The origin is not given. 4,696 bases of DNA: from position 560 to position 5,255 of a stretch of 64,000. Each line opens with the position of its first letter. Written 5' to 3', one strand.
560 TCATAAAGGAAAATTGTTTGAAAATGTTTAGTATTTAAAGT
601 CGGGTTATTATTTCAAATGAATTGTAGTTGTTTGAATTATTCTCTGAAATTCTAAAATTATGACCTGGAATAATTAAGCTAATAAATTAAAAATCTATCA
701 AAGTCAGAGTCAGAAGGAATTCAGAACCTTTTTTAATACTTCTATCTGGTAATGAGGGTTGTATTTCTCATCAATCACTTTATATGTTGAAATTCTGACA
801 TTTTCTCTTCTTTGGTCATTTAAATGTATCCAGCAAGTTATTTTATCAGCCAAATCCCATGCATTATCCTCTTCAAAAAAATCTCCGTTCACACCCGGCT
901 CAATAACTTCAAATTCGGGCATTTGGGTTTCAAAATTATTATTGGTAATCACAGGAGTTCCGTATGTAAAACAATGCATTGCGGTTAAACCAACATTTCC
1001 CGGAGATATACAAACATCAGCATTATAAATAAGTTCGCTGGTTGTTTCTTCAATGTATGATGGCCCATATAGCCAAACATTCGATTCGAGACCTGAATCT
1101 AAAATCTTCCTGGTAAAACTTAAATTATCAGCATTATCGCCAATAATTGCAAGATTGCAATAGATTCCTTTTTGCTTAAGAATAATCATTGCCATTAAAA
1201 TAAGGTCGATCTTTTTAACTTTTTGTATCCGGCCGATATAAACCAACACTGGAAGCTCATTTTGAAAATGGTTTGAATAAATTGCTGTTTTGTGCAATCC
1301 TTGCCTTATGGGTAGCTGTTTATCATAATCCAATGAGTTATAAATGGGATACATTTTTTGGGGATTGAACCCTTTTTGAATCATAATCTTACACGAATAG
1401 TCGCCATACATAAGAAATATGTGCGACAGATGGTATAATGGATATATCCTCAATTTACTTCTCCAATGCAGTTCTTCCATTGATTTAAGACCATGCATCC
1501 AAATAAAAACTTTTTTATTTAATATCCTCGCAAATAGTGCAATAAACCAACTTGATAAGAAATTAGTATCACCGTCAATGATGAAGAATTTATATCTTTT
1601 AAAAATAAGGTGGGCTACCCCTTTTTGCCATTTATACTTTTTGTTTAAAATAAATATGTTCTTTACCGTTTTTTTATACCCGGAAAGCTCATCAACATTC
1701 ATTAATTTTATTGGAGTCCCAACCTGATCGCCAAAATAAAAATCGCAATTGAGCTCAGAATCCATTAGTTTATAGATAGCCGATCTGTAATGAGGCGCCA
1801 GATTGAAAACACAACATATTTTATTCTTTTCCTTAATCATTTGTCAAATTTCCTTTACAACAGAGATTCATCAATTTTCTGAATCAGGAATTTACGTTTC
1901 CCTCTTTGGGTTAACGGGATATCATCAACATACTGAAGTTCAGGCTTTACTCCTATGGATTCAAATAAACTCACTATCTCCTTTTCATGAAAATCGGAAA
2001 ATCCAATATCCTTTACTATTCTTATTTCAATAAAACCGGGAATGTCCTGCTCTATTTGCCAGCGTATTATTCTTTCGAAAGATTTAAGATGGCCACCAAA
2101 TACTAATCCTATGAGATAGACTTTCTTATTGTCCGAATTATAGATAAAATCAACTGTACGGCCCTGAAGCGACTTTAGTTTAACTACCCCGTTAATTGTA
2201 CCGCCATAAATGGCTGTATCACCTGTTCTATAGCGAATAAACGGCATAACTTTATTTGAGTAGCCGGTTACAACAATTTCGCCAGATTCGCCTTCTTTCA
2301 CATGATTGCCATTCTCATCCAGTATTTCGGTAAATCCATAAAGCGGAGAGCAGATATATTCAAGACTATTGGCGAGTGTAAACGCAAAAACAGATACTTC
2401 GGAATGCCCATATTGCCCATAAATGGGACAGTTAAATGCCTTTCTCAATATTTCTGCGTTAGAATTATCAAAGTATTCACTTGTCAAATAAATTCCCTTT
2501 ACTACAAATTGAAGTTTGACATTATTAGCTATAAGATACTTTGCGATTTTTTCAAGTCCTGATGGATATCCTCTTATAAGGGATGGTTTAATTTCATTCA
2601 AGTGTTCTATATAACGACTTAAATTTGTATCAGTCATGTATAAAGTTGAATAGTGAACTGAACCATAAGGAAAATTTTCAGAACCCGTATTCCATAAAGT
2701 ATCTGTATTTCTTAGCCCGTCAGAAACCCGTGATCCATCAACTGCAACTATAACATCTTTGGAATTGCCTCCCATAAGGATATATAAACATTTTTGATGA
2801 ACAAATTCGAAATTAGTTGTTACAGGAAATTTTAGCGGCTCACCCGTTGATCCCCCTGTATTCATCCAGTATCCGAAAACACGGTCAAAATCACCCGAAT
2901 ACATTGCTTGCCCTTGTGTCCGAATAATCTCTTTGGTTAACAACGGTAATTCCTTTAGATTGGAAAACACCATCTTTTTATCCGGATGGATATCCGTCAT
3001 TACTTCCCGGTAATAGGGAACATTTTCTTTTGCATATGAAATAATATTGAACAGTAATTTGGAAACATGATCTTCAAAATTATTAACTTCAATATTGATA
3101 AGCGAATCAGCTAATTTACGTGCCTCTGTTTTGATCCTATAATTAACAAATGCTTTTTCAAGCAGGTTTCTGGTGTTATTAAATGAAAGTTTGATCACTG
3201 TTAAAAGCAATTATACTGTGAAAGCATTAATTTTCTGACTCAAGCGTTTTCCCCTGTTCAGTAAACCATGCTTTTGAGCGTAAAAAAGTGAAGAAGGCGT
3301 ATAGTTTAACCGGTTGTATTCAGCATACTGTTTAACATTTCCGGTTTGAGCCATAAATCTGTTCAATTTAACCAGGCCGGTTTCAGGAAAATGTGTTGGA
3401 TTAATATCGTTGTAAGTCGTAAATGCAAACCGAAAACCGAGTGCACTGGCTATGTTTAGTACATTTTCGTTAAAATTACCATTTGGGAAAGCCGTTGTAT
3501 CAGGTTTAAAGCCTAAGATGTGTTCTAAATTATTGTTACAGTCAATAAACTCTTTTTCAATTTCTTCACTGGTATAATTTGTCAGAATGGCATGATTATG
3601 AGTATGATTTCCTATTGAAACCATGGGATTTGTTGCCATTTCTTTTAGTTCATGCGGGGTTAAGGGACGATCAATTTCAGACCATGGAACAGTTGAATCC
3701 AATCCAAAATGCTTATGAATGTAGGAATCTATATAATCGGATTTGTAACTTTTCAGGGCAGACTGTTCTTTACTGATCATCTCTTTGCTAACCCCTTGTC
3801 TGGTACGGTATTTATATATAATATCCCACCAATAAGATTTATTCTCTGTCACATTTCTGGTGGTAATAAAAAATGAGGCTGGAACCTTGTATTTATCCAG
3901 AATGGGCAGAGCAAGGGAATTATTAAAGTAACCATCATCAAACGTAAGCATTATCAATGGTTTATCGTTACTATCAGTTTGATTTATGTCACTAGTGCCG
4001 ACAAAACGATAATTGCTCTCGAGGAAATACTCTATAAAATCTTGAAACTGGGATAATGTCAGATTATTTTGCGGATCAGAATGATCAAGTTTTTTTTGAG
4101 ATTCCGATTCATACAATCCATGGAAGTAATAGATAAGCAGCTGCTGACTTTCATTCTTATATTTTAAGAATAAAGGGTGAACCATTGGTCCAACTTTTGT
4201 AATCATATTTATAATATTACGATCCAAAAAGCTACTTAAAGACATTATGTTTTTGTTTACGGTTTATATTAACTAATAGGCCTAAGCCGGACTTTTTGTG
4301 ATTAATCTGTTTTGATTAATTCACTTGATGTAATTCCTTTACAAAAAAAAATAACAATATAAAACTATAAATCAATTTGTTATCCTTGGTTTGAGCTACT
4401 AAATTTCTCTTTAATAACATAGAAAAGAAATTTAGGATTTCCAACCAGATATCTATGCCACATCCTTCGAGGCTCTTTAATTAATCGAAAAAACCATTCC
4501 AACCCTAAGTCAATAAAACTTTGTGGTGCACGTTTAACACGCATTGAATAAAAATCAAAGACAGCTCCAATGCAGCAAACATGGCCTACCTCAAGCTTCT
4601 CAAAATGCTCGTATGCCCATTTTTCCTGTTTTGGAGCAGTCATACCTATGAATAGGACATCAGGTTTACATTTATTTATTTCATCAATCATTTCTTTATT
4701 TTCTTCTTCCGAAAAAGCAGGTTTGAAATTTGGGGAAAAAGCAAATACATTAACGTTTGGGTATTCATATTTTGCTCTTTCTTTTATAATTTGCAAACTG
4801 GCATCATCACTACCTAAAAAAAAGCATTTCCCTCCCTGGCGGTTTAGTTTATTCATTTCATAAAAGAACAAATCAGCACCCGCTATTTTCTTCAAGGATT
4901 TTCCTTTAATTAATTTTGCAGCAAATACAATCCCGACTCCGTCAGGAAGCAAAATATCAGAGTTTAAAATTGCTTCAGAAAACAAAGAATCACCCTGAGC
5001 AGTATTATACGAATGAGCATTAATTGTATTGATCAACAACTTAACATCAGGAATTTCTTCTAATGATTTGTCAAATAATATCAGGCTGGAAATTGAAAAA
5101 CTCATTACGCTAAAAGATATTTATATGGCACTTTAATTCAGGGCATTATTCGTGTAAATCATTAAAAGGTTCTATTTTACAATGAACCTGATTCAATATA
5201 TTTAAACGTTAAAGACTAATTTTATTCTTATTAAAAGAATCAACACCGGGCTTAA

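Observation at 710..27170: A 21-gene, single-strand glycan locus combining parts of different export routes, with no flippase or initiating transferase in view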

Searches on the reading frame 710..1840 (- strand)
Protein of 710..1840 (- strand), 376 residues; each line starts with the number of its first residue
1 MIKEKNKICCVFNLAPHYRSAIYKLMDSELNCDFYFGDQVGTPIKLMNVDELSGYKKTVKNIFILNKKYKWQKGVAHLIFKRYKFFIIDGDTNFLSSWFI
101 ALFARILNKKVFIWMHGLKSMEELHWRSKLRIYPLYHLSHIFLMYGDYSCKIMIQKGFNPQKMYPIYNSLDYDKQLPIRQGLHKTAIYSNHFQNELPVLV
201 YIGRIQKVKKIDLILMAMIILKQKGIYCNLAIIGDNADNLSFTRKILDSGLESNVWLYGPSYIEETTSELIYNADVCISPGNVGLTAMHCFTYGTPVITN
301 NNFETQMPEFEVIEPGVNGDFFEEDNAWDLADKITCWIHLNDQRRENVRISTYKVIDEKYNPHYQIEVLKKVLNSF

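Call 6: search_protein_families(library=pfam, proteins=[window:710-1840:-], max_evalue=0.001)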
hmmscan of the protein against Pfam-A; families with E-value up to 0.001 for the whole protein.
window:710-1840:- (376 aa): 2 families
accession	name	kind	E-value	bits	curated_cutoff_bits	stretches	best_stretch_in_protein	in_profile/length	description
PF00534.26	Glycos_transf_1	-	6.8e-18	65.2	26.4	1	192-347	11-164/172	Glycosyl transferases group 1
PF13692.12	Glyco_trans_1_4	-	5e-14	53.2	27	1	197-336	2-138/142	Glycosyl transferases group 1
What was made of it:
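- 710..1840 (-): GT4 glycosyltransferase (376 aa), last gene of the locus. Glycos_transf_1 at 6.8e-18 (call 6).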

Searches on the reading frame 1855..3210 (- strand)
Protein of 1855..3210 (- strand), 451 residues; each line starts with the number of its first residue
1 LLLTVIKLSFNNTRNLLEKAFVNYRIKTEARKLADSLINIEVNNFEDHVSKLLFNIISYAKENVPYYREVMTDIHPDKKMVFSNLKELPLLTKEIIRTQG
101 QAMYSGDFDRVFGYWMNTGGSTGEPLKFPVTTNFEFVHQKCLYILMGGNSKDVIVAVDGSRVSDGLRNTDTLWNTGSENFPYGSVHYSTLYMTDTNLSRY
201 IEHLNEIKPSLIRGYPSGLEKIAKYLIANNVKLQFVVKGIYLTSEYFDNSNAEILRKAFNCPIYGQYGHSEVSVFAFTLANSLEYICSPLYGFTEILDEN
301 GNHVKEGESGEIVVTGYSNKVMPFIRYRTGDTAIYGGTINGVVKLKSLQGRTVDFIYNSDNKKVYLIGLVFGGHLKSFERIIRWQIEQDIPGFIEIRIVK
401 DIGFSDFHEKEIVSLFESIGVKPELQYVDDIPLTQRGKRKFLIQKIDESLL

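Call 5: search_protein_families(library=pfam, proteins=[window:1855-3210:-], max_evalue=0.01)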
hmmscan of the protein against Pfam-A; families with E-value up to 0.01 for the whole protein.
window:1855-3210:- (451 aa): 1 family
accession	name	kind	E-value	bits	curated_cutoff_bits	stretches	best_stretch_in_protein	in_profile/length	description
PF00501.34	AMP-binding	-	4.6e-07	29.4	29.9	1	198-318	246-378/384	AMP-binding enzyme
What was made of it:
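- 1855..3210 (-): Adenylate-forming (PaaK/F390-synthetase-like) ligase, directly abutting the deacetylase gene (no gap between the two ORFs). AMP-binding at 4.6e-7 (call 5).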

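Call 26: search_protein_families(library=pfam, proteins=[window:1855-3210:-], max_evalue=10)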
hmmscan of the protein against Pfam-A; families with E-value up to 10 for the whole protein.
window:1855-3210:- (451 aa): 2 families
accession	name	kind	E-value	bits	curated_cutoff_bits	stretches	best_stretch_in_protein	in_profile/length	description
PF00501.34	AMP-binding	-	4.6e-07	29.4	29.9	1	198-318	246-378/384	AMP-binding enzyme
PF22054.2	BVU_2266-like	-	0.053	13.3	27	1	234-296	91-153/237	BVU_2266-like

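Call 65: search_protein_families(library=ncbifam, proteins=[window:1855-3210:-], max_evalue=0.0001)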
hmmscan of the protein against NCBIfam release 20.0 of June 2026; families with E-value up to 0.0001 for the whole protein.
window:1855-3210:- (451 aa): 6 families
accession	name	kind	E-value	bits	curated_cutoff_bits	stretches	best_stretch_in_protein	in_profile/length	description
NF045666.1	DVU1553_fam_AMP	equivalog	8.2e-29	100.7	300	1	42-333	20-308/331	DVU_1553 family AMP-dependent CoA ligase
NF053551.1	FlxY_rubin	equivalog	5e-19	68.3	520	2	204-334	164-301/424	flexirubin biosynthesis putative acyl-CoA ligase FlxY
TIGR02155.1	PA_CoA_ligase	equivalog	2.3e-13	49.5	646.3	1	55-356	18-321/422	phenylacetate--CoA ligase PaaK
NF041878.1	paak_haloarch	equivalog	2.3e-13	49.5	700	1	293-354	261-327/427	phenylacetate--CoA ligase PaaK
TIGR03335.1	F390_ftsA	equivalog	1.5e-06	27.2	458.7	0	40-115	9-85/445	coenzyme F390 synthetase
TIGR02304.1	aden_form_hyp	equivalog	4.4e-05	22.6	251.9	0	191-335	170-305/430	F390 synthetase-related protein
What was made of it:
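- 1855..3210 (-): DVU_1553-family AMP-dependent ligase at 8e-29, below cut-off (call 65).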

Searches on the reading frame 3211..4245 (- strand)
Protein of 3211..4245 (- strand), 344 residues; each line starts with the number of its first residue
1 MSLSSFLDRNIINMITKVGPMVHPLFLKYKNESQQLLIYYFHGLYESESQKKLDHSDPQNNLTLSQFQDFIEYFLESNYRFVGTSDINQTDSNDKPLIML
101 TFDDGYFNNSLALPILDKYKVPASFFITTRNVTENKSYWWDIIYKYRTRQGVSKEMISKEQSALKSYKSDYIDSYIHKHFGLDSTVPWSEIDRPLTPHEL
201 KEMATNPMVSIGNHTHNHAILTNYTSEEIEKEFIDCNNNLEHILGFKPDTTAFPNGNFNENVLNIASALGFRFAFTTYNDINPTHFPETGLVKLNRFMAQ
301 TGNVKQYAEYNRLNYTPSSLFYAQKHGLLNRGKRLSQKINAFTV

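Call 5: search_protein_families(library=pfam, proteins=[window:3211-4245:-], max_evalue=0.01)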
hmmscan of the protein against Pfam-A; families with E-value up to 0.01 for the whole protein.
window:3211-4245:- (344 aa): 2 families
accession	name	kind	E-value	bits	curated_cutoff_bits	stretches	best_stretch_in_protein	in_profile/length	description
PF01522.26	Polysacc_deac_1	-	9.5e-29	100.3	23.1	1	92-273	3-123/124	Polysaccharide deacetylase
PF03065.20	Glyco_hydro_57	-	0.00012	22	21.2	1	165-316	70-182/291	Glycosyl hydrolase family 57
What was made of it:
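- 3211..4245 (-): Polysaccharide de-N-acetylase. Polysacc_deac_1 at 9.5e-29 (call 5).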

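Call 65: search_protein_families(library=ncbifam, proteins=[window:3211-4245:-], max_evalue=0.0001)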
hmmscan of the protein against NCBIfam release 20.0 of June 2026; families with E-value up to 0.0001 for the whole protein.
window:3211-4245:- (344 aa): 9 families
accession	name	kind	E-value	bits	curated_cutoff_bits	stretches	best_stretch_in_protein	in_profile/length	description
TIGR02764.1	spore_ybaN_pdaB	equivalog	1.2e-15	57.8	237.4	1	199-287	50-134/191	polysaccharide deacetylase family sporulation protein PdaB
TIGR03938.2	deacetyl_PgaB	equivalog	1.2e-15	56.9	321.9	1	36-133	3-102/621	poly-beta-1,6-N-acetyl-D-glucosamine N-deacetylase PgaB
TIGR02884.1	spore_pdaA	equivalog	2e-13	50.6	298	1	210-280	91-164/224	delta-lactam-biosynthetic de-N-acetylase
TIGR02873.1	spore_ylxY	hypoth_equivalog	1.9e-11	43.7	391.5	1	200-281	129-210/268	probable sporulation protein, polysaccharide deacetylase family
NF045820.1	PgAcgDacpgdA_Strep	equivalog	5.1e-11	42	800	1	61-137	235-311/463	peptidoglycan-N-acetylglucosamine deacetylase PgdA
TIGR03933.1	PIA_icaB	equivalog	6.7e-08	32.4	248.35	0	65-144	38-121/245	intercellular adhesin biosynthesis polysaccharide N-deacetylase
NF045821.1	PgAcgDacpgdA1_Bac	equivalog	3.3e-07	29.5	400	1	200-268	133-200/282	peptidoglycan-N-acetylglucosamine deacetylase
NF011177.0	PRK14582.1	equivalog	8.4e-06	24.3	923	0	65-125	72-137/671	poly-beta-1,6-N-acetyl-D-glucosamine N-deacetylase PgaB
TIGR04243.1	nodulat_NodB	equivalog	1.4e-05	24.7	240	0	209-272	55-119/197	chitooligosaccharide deacetylase NodB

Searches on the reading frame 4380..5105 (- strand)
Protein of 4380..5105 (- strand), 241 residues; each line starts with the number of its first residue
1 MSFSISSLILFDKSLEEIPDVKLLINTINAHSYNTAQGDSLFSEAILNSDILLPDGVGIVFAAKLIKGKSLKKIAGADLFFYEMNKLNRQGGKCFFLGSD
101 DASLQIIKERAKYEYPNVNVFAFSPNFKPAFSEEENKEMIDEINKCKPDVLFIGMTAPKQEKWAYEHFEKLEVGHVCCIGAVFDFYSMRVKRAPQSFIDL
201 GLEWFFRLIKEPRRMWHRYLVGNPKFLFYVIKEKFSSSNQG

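Call 5: search_protein_families(library=pfam, proteins=[window:4380-5105:-], max_evalue=0.01)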
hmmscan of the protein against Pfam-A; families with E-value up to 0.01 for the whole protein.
window:4380-5105:- (241 aa): 1 family
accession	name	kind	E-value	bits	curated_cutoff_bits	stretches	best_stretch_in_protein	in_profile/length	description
PF03808.19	Glyco_tran_WecG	-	3e-52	177.2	27.4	1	49-219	1-168/168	Glycosyl transferase WecG/TagA/CpsF family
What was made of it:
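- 4380..5105 (-): WecG/TagA/CpsF-family (GT26) transferase. It acts on Und-PP-GlcNAc-type primers, so the initiator should be WecA-type and encoded elsewhere. PF03808 at 3e-52 (call 5).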

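Call 65: search_protein_families(library=ncbifam, proteins=[window:4380-5105:-], max_evalue=0.0001)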
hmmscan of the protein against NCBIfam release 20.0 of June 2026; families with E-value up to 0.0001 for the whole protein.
window:4380-5105:- (241 aa): 4 families
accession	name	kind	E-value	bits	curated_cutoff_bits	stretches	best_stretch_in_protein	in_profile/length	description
TIGR00696.1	wecG_tagA_cpsF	superfamily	7.2e-37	126.8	69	1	46-222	3-176/178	WecB/TagA/CpsF family glycosyltransferase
NF041710.1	UDPacetylman_taseTarA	equivalog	2.7e-33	115.5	350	1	21-235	38-245/247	N-acetylglucosaminyldiphosphoundecaprenol N-acetyl-beta-D-mannosaminyltransferase TarA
NF041872.1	EPS_EpsA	equivalog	3.2e-27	95.5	500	1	27-235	51-259/265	exopolysaccharide biosynthesis glycosyltransferase EpsA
NF002980.1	PRK03692.1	equivalog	1.1e-25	90.5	323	1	27-231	37-236/240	lipopolysaccharide N-acetylmannosaminouronosyltransferase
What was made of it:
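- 4380..5105 (-): TarA at 2.7e-33 (call 65).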
